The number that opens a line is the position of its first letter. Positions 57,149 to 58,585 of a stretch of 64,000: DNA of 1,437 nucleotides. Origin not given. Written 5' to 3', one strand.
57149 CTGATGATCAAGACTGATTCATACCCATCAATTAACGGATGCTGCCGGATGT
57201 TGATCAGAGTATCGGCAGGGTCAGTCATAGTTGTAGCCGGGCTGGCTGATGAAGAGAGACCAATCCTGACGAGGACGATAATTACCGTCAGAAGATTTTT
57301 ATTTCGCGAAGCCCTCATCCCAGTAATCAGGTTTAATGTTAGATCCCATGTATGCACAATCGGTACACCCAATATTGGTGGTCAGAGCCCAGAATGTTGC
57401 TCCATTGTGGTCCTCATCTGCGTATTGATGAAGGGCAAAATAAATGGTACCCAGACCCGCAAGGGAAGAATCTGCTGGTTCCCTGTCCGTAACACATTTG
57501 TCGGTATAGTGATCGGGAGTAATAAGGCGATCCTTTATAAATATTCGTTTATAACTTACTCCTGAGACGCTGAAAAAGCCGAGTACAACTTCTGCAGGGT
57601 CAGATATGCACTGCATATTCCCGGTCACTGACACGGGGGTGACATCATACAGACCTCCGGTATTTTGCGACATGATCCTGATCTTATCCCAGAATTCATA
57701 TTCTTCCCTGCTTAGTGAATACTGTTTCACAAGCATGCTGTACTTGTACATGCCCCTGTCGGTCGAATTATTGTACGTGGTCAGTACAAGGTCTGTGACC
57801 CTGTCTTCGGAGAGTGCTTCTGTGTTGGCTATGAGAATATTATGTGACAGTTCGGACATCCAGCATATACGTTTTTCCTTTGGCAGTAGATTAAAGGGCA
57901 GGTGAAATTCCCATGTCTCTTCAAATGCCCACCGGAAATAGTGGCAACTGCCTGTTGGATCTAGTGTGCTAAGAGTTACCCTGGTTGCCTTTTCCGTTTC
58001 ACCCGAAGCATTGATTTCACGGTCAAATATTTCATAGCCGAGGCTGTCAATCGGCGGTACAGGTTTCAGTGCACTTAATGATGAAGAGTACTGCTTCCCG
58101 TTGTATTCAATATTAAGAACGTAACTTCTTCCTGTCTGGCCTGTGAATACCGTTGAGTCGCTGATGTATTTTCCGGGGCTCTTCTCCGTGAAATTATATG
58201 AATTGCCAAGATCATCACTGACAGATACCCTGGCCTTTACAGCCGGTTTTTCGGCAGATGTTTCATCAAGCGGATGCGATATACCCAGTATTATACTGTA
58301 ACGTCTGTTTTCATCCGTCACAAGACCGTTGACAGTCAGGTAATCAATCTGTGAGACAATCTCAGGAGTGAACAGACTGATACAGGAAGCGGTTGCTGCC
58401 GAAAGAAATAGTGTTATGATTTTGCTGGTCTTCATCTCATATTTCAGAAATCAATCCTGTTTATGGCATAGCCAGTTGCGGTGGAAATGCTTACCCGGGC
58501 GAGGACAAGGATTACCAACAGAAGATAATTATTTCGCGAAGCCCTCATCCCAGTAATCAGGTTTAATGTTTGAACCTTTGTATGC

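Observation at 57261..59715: Tandem duplication of the DUF4249-like gene with a preserved chimeric junction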

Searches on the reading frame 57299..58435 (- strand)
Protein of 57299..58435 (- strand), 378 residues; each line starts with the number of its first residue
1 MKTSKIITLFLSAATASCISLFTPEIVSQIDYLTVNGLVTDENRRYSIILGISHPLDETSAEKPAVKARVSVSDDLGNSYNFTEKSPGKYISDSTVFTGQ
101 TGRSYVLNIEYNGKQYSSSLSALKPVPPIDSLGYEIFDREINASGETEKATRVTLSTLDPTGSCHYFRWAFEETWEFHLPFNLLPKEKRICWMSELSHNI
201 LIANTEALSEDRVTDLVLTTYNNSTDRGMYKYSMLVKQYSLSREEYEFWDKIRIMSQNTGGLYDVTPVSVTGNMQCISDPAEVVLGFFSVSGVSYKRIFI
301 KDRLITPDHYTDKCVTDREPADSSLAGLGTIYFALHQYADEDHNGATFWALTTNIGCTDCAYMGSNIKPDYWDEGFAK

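Call 6: search_protein_families(library=pfam, proteins=[window:57299-58435:-], max_evalue=0.01)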
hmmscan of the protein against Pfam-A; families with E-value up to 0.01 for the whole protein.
window:57299-58435:- (378 aa): 1 family
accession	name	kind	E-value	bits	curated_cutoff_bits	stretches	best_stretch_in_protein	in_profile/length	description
PF14054.11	DUF4249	-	7.7e-40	137.6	28.5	1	22-297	4-269/269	Domain of unknown function (DUF4249)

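Call 10: find_encoding_contigs(protein=window:57299-58435:-, flank=8000, max_places=8)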
Protein window:57299-58435:- (378 aa): no gene with exactly this product is on record in the collection.

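Call 12: find_homologous_proteins(query=window:57299-58435:-, max_evalue=0.00001)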
Query window:57299-58435:- (378 aa): 553 proteins with E <= 0.00001 among 3080 candidates; the best 120 are listed.
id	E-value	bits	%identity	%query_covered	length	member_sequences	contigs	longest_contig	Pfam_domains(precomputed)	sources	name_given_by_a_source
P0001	6.3e-217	738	85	100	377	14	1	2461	PF14054.12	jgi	jgi:hypothetical protein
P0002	1.7e-216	736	85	100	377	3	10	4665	PF14054.12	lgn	-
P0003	2.3e-216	736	85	100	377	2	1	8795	PF14054.12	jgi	jgi:hypothetical protein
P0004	2.9e-216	736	85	100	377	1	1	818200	PF14054.12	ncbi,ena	-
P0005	1.6e-215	733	84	100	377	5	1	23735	PF14054.12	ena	-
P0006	6.8e-212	721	83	100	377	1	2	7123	PF14054.12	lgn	-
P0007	7.5e-212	721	83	100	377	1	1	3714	PF14054.12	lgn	-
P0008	1.2e-211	720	85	100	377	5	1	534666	PF14054.12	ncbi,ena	-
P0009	6.2e-208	708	82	100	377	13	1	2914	PF14054.12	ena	-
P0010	1.2e-206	704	82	100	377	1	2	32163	PF14054.12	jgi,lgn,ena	-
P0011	4.3e-206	702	82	100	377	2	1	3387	PF14054.12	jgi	-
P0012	4.0e-203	692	80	100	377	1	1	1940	PF14054.12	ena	-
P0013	5.0e-203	692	79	100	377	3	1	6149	PF14054.12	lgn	-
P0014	3.1e-191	653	76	100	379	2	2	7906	PF14054.12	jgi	jgi:hypothetical protein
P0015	1.1e-183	628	73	100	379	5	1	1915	PF14054.12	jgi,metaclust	metaclust:\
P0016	1.5e-181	621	71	100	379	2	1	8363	PF14054.12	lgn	-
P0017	1.1e-176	605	70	100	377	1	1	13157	PF14054.12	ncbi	-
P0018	4.2e-174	597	69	100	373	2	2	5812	PF14054.12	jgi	jgi:hypothetical protein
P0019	2.1e-169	581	68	98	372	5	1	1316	PF14054.12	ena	-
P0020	2.4e-161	555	63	100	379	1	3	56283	PF14054.12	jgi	jgi:hypothetical protein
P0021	5.2e-157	541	64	96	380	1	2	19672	PF14054.12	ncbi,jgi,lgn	-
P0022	3.4e-156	538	60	100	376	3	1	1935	PF14054.12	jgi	-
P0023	7.9e-156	537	60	100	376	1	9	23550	PF14054.12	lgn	-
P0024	3.8e-155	534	62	96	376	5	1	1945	PF14054.12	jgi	jgi:hypothetical protein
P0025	4.9e-153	527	60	100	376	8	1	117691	PF14054.12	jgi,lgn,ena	-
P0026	3.6e-152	525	60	100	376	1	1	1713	PF14054.12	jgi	jgi:hypothetical protein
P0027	4.6e-152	524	61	100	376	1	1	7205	PF14054.12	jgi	jgi:Domain of unknown function (DUF4249)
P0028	5.8e-152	524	61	100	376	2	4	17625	PF14054.12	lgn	-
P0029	2.3e-149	515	78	76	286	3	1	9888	PF14054.12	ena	-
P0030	2.2e-147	509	62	100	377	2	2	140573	PF14054.12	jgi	jgi:hypothetical protein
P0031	7.5e-147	507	60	100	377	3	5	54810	PF14054.12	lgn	-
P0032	1.0e-146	507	60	100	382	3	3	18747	PF14054.12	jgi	jgi:hypothetical protein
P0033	2.3e-146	506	58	100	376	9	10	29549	PF14054.12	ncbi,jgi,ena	jgi:hypothetical protein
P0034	9.4e-145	500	59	99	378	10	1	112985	PF14054.12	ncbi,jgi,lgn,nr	ncbi:MAG: DUF4249 domain-containing protein [Bacteroidales bacterium]|jgi:hypothetical protein|nr:DU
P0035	1.2e-143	497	59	100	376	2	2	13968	PF14054.12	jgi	jgi:hypothetical protein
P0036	5.2e-143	494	59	99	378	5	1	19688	PF14054.12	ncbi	ncbi:MAG: DUF4249 domain-containing protein [Actinomycetota bacterium]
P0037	1.5e-142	493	59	100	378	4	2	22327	PF14054.12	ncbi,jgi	jgi:hypothetical protein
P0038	1.9e-142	493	59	96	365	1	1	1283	PF14054.12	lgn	-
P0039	1.0e-141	490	59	99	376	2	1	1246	PF14054.12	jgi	jgi:hypothetical protein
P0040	4.3e-141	488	58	100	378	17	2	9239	PF14054.12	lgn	-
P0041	1.2e-140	487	58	100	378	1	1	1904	PF14054.12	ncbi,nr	ncbi:DUF4249 domain-containing protein [bacterium]|nr:DUF4249 domain-containing protein [bacterium]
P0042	5.3e-140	485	57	100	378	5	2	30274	PF14054.12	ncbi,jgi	jgi:hypothetical protein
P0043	1.2e-139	483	57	100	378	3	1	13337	PF14054.12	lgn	-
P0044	1.5e-138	480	58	98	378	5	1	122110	PF14054.12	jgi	jgi:hypothetical protein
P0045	3.4e-138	479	56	100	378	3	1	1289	PF14054.12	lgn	-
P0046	2.9e-134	466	55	100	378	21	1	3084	PF14054.12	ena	-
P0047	1.3e-130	454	55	100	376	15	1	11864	PF14054.12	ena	-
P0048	1.7e-94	335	43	96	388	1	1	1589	PF14054.12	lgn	-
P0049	1.8e-91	325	45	95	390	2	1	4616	PF14054.12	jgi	jgi:hypothetical protein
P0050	2.1e-87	312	42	99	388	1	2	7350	PF14054.12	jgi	jgi:hypothetical protein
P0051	2.6e-86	308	43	98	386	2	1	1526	PF14054.12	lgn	-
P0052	2.0e-85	305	41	95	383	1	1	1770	PF14054.12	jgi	jgi:hypothetical protein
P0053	1.1e-84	303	42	98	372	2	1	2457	PF14054.12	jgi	jgi:hypothetical protein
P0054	4.9e-84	300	40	96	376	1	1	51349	PF14054.12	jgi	jgi:hypothetical protein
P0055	8.2e-84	300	42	99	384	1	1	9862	PF14054.12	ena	-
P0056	8.7e-84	300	41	96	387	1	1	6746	PF14054.12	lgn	-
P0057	1.3e-83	299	41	99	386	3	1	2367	PF14054.12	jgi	jgi:hypothetical protein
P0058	1.4e-83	299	39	100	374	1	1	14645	PF14054.12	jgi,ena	-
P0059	2.1e-83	298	40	98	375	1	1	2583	PF14054.12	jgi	jgi:hypothetical protein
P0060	2.6e-83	298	40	95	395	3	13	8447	PF14054.12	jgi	jgi:hypothetical protein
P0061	3.0e-83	298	42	98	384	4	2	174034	PF14054.12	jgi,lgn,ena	-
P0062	6.5e-83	297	42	94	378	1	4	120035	PF14054.12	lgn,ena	-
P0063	8.5e-83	296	43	99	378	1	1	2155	PF14054.12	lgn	-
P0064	1.2e-82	296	41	95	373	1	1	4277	PF14054.12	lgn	-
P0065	1.5e-82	296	42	94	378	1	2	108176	PF14054.12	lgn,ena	-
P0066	1.5e-82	296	39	95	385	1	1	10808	PF14054.12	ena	-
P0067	2.3e-82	295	41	95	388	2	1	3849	PF14054.12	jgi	jgi:hypothetical protein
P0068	1.1e-81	293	40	99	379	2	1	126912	PF14054.12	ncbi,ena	-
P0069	2.6e-81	291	43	94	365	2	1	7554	PF14054.12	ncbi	-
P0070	3.9e-81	291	39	96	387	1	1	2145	PF14054.12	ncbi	-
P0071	4.1e-81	291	42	99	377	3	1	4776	PF14054.12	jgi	-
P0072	1.3e-80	289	42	95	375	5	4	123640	PF14054.12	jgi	jgi:hypothetical protein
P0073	1.4e-80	289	40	95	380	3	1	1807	PF14054.12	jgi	jgi:hypothetical protein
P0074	1.7e-80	289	40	97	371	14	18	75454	PF14054.12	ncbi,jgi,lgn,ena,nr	ncbi:MAG TPA: DUF4249 domain-containing protein [Bacteroidales bacterium]|nr:DUF4249 domain-containi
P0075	1.8e-80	289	40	93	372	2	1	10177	PF14054.12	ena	-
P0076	2.9e-80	288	40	98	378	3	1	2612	PF14054.12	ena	-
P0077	3.4e-80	288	41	95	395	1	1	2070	PF14054.12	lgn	-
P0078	4.5e-80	287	42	96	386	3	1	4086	PF14054.12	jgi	jgi:hypothetical protein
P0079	1.2e-79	286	38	98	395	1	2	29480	PF14054.12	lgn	-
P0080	1.3e-79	286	42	94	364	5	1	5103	PF14054.12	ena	-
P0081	1.4e-79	286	41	99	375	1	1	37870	PF14054.12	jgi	jgi:hypothetical protein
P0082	4.0e-79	284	41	99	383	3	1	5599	PF14054.12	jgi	jgi:hypothetical protein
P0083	4.2e-79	284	41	98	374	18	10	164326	PF14054.12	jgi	jgi:hypothetical protein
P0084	5.8e-79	284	39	92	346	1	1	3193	PF14054.12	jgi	jgi:hypothetical protein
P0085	5.9e-79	284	43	95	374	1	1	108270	PF14054.12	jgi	-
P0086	1.1e-78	283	41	95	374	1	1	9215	PF14054.12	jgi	jgi:Domain of unknown function (DUF4249)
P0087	1.5e-78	282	38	99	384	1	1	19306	PF14054.12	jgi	jgi:hypothetical protein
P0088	1.9e-78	282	39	99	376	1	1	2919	PF14054.12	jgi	jgi:hypothetical protein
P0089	2.0e-78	282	40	99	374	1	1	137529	PF14054.12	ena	-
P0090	3.9e-78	281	39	96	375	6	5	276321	PF14054.12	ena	-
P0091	6.1e-78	280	40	95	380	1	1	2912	PF14054.12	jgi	-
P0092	6.2e-78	280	41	95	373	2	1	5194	PF14054.12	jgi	jgi:hypothetical protein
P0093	6.5e-78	280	41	95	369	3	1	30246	PF14054.12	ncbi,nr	ncbi:MAG: DUF4249 domain-containing protein [Bacteroidales bacterium]|nr:DUF4249 domain-containing p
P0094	6.9e-78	280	41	94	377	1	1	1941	PF14054.12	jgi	jgi:Domain of unknown function (DUF4249)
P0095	8.3e-78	280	40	98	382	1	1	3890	PF14054.12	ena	-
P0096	1.2e-77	279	41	95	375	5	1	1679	PF14054.12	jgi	jgi:hypothetical protein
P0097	2.1e-77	279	39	98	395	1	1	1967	PF14054.12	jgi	jgi:hypothetical protein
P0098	2.4e-77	278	40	94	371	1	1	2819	PF14054.12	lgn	-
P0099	4.2e-77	278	39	95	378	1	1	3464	PF14054.12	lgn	-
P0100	4.6e-77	277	40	94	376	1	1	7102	PF14054.12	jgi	jgi:hypothetical protein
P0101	4.9e-77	277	40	94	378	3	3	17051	PF14054.12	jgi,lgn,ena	-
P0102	5.3e-77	277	39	99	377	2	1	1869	PF14054.12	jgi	-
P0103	7.4e-77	277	40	97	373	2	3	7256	PF14054.12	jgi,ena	-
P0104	8.1e-77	277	40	98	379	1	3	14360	PF14054.12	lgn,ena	-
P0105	8.2e-77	277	40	94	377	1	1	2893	PF14054.12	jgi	jgi:hypothetical protein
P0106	8.9e-77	277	41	94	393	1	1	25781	PF14054.12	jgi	jgi:hypothetical protein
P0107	1.0e-76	276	40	95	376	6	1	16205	PF14054.12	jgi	-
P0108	1.0e-76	276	39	95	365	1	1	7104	PF14054.12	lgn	-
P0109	1.1e-76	276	39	94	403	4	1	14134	PF14054.12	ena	-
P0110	1.3e-76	276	37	99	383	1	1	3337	PF14054.12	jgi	jgi:hypothetical protein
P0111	1.4e-76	276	42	94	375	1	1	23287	PF14054.12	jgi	jgi:hypothetical protein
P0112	1.6e-76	276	43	95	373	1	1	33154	PF14054.12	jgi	jgi:hypothetical protein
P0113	2.0e-76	275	39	99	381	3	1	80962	PF14054.12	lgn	-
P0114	2.2e-76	275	36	99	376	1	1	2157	PF14054.12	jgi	-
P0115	2.3e-76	275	40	98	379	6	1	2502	PF14054.12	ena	-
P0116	3.5e-76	275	42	99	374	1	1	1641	PF14054.12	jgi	jgi:hypothetical protein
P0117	3.6e-76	275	40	99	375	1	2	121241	PF14054.12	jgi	jgi:hypothetical protein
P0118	4.3e-76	274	40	95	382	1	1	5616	PF14054.12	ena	-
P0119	4.7e-76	274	39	98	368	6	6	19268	PF14054.12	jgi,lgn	-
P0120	4.9e-76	274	43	94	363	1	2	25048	PF14054.12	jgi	jgi:hypothetical protein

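Call 13: find_related_loci(query=window:57299-58435:-, collection=genome_contigs, flank=8000)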
Query window:57299-58435:- (378 aa) in genome_contigs; peptide patterns used: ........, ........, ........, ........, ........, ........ (x = any residue, [..] = any of these).
95 stretches matched a pattern; 17 encode a relative of the query (tblastn E <= 1e-3); 17 distinct loci.
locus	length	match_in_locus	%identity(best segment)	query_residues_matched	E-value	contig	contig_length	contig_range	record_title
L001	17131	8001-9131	86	1-378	0e+0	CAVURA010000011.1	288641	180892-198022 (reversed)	MAG: uncultured Bacteroidales bacterium isolate MFD01299.bin.1.197 genome assembly, contig: contig_22439, whole genome s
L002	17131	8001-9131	85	1-378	0e+0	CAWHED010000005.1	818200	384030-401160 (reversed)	MAG: uncultured Bacteroidales bacterium isolate MFD00905.bin.1.160 genome assembly, contig: contig_3313, whole genome sh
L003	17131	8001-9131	84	1-378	0e+0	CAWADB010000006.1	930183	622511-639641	MAG: uncultured Bacteroidales bacterium isolate MFD00905.bin.2.66 genome assembly, contig: contig_216, whole genome shot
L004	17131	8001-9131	81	1-378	0e+0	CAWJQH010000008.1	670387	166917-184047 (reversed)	MAG: uncultured Bacteroidales bacterium isolate MFD02979.bin.1.73 genome assembly, contig: contig_63368, whole genome sh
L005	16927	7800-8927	58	1-378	6e-147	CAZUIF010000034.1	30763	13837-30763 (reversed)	MAG TPA_asm: uncultured Rikenella sp. isolate binchicken_co190_102 genome assembly, contig: NODE_2866_length_30763_cov_2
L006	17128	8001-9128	58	1-378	5e-142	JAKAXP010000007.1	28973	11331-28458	MAG: Bacteroidetes bacterium isolate YS1.bin4 NODE_672_length_28973_cov_5.126707, whole genome shotgun sequence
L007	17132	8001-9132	89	1-378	6e-110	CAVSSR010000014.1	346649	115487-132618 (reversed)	MAG: uncultured Bacteroidales bacterium isolate MFD05674.bin.2.111 genome assembly, contig: contig_83158, whole genome s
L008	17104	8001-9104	28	11-372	6e-48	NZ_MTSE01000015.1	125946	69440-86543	Hymenobacter crusticola strain MIMBbqt21 scaffold15, whole genome shotgun sequence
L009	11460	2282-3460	30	6-374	9e-46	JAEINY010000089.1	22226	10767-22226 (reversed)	MAG: Marinilabiliaceae bacterium isolate MAG16 NODE_1581_length_22226_cov_20.584496, whole genome shotgun sequence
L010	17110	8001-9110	31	11-372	1e-49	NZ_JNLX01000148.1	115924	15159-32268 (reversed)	Hymenobacter sp. IS2118 contig_149, whole genome shotgun sequence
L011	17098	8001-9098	28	16-372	3e-42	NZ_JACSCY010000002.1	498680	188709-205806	Hymenobacter citatus strain BT507 NODE_2_length_498680_cov_46.294192, whole genome shotgun sequence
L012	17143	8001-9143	31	9-372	2e-41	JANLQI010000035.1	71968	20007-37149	MAG: Saprospiraceae bacterium isolate OTE_38_metabat_221 OTE_38_k141_3210119, whole genome shotgun sequence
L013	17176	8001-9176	27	7-374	7e-41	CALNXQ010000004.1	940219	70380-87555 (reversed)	MAG: uncultured Marinilabiliaceae bacterium isolate LOGT_bin.0004 genome assembly, contig: contig_13201, whole genome sh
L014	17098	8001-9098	29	23-372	1e-36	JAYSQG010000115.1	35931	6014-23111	MAG: Saprospiraceae bacterium isolate GFS_11699 GFS_11699_114, whole genome shotgun sequence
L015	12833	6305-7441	26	6-372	7e-35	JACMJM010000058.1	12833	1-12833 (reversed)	MAG: Sphingobacteriaceae bacterium isolate ES-bin-166 ES-bin-166-contig-k141_10802983, whole genome shotgun sequence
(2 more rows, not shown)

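Call 17: find_encoding_contigs(protein=P0008, flank=8000, max_places=6)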
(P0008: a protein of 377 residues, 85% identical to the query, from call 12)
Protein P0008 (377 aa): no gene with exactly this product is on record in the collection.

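Call 18: find_encoding_contigs(protein=P0010, flank=8000, max_places=6)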
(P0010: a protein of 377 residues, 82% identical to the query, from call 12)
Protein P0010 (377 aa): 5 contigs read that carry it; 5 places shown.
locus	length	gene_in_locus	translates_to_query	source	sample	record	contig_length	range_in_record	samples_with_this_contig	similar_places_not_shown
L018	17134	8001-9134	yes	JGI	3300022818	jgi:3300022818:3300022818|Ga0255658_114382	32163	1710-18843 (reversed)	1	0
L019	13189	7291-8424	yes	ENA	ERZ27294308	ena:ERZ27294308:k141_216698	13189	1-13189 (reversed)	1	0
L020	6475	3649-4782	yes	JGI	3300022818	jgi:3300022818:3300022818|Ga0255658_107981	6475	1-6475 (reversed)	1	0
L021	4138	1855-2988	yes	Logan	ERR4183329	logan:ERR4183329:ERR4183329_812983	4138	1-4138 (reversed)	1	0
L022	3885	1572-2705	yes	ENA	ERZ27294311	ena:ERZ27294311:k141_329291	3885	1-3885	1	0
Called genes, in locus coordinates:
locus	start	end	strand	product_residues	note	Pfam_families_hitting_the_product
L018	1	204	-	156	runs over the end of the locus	PF03449:GreA_GreB_N, PF01272:GreA_GreB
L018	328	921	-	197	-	-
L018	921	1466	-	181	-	-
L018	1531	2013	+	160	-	-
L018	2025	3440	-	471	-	PF05221:AdoHcyase, PF00670:AdoHcyase_NAD, PF02826:2-Hacid_dh_C, PF07991:KARI_N (faint)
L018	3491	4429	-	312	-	PF06574:FAD_syn, PF01687:Flavokinase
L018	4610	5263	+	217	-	-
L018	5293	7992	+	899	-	PF13620:CarboxypepD_reg, PF13715:CarbopepD_reg_2, PF07715:Plug (weak)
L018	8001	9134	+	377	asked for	PF14054:DUF4249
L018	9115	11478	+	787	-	-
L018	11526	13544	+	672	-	PF02922:CBM_48, PF00128:Alpha-amylase, PF02806:Alpha-amylase_C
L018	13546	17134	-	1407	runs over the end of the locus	PF05693:Glycogen_syn, PF08323:Glyco_transf_5 (weak), PF13692:Glyco_trans_1_4 (faint), PF05693:Glycogen_syn, PF00534:Glycos_transf_1 (weak), PF11897:DUF3417, PF00343:Phosphorylase, PF28476:GlgP_C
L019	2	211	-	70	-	?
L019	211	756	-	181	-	-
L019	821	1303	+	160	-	-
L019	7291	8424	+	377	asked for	PF14054:DUF4249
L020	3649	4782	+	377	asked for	PF14054:DUF4249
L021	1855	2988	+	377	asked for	PF14054:DUF4249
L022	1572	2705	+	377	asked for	PF14054:DUF4249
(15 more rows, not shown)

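Call 23: list_cluster_members(proteins=[window:57299-58435:-, window:58529-59662:-])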
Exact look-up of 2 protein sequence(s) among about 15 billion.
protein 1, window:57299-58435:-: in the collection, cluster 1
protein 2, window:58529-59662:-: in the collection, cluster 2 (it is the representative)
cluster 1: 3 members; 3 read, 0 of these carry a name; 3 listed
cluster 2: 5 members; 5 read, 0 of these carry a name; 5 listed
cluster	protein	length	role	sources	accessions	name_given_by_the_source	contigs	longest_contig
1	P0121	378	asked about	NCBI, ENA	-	-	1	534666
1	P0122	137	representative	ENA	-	-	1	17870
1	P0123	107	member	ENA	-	-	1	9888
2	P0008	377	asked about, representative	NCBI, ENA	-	-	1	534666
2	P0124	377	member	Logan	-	-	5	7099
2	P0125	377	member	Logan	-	-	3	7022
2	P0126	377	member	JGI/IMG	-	-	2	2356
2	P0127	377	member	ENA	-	-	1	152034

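Call 24: find_encoding_contigs(protein=P0127, flank=8000, max_places=4)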
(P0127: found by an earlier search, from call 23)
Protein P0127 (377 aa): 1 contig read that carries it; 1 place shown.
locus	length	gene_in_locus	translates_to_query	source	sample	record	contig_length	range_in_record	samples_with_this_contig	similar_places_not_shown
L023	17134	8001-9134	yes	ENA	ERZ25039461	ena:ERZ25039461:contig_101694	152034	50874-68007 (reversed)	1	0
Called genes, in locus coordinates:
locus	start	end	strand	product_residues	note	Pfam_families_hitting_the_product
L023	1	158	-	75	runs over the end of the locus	PF03449:GreA_GreB_N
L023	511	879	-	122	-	-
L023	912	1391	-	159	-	-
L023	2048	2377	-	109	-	PF00670:AdoHcyase_NAD, PF05221:AdoHcyase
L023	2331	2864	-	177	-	PF05221:AdoHcyase, PF02826:2-Hacid_dh_C, PF00670:AdoHcyase_NAD, PF07991:KARI_N (weak)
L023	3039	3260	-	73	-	PF05221:AdoHcyase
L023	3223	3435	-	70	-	PF05221:AdoHcyase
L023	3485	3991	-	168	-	PF01687:Flavokinase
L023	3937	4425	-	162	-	PF06574:FAD_syn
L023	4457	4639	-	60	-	-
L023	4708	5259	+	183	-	-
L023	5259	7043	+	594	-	PF13620:CarboxypepD_reg, PF13715:CarbopepD_reg_2, PF07715:Plug (weak)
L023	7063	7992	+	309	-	-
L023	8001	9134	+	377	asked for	PF14054:DUF4249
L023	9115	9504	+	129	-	-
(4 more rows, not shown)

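Call 25: find_encoding_contigs(protein=P0122, flank=8000, max_places=4)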
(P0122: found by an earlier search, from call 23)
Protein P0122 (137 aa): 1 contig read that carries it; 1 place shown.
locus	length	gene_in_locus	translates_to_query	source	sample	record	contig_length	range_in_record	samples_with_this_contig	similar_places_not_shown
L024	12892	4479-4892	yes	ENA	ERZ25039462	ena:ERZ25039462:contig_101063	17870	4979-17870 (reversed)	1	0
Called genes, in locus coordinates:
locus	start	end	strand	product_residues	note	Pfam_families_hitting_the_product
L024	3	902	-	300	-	?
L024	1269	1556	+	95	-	-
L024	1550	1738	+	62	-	-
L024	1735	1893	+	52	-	-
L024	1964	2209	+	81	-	-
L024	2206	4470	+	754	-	PF13715:CarbopepD_reg_2, PF07715:Plug (weak)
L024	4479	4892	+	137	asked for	PF14054:DUF4249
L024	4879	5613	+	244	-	PF14054:DUF4249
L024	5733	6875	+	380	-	PF01835:MG2 (weak)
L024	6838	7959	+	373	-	-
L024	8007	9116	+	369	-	PF02922:CBM_48, PF00128:Alpha-amylase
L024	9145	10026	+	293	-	PF02806:Alpha-amylase_C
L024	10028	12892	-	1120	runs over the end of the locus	PF05693:Glycogen_syn (weak), PF13692:Glyco_trans_1_4 (faint), PF05693:Glycogen_syn, PF00534:Glycos_transf_1 (weak), PF11897:DUF3417, PF00343:Phosphorylase, PF28476:GlgP_C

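Call 26: find_encoding_contigs(protein=P0123, flank=8000, max_places=4)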
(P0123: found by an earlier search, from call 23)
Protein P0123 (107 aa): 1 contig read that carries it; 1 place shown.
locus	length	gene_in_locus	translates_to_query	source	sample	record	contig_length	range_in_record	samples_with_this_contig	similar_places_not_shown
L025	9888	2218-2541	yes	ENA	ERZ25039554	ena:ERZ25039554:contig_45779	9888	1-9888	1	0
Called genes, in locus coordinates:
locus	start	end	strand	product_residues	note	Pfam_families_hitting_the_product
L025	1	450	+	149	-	?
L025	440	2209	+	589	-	-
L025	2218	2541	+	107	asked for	PF14054:DUF4249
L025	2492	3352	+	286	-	PF14054:DUF4249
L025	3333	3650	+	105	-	-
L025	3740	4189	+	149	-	-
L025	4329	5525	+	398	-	-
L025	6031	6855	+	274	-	PF00128:Alpha-amylase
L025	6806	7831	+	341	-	PF02806:Alpha-amylase_C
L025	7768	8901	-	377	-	PF00343:Phosphorylase, PF28476:GlgP_C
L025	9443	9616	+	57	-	-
